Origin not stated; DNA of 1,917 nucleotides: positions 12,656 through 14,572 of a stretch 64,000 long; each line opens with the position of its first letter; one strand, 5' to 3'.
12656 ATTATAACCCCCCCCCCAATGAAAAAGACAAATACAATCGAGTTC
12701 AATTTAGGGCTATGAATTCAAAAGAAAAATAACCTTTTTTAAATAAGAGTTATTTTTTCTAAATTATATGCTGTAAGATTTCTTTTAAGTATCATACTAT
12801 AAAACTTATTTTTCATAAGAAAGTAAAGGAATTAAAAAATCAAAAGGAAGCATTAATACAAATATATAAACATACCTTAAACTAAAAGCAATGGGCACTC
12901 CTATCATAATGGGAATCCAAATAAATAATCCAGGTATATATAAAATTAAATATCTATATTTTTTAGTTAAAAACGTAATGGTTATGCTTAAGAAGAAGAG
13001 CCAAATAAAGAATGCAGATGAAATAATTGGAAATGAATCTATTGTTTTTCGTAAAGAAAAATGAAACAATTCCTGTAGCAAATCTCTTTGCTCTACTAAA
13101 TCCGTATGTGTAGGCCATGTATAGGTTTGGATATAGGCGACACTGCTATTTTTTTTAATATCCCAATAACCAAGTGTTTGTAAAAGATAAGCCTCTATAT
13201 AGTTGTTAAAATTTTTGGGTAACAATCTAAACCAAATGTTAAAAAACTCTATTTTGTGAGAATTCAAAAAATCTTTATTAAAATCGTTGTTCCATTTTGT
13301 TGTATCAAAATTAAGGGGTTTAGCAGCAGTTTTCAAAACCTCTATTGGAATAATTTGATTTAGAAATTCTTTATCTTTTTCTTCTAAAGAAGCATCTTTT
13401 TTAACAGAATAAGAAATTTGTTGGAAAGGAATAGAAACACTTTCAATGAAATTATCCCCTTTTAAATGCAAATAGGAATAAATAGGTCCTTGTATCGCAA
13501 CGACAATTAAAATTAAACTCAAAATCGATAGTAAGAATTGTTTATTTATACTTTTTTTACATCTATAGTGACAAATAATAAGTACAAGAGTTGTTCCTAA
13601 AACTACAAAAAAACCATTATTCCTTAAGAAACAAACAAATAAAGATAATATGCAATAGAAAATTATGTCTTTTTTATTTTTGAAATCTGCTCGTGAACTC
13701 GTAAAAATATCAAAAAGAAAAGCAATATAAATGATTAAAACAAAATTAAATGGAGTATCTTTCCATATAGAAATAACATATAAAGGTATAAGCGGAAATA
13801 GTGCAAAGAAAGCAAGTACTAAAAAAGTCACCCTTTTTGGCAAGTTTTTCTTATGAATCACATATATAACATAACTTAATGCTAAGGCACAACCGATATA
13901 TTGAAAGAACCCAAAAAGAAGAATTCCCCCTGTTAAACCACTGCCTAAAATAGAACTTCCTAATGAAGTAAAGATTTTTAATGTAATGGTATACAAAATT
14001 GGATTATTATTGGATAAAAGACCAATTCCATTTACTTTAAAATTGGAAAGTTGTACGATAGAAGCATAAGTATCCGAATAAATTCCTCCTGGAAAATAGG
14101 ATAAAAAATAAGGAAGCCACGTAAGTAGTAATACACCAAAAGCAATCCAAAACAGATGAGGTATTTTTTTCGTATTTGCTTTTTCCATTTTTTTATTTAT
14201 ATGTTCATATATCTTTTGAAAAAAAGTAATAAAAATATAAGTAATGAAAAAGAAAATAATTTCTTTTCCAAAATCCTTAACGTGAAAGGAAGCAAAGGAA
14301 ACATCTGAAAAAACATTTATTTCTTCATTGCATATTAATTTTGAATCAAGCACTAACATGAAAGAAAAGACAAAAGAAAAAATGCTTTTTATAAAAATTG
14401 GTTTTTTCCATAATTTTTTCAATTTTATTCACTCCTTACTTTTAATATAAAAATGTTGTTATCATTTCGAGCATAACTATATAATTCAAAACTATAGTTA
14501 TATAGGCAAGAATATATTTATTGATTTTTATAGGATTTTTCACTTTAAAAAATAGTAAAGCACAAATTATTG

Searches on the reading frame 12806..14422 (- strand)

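Call 6: search_protein_families(library=pfam, proteins=[window:12806-14422:-], max_evalue=0.01)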
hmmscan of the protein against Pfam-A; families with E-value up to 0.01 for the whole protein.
window:12806-14422:- (538 aa): 1 family
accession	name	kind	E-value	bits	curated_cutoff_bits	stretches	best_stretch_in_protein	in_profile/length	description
PF19484.4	DUF6020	-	2.5e-34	119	28.3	1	135-530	181-588/604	Family of unknown function (DUF6020)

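Call 42: search_protein_families(library=ncbifam, proteins=[window:12806-14422:-], max_evalue=0.001)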
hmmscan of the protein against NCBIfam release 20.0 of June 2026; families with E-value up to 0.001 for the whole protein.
window:12806-14422:- (538 aa): 0 families
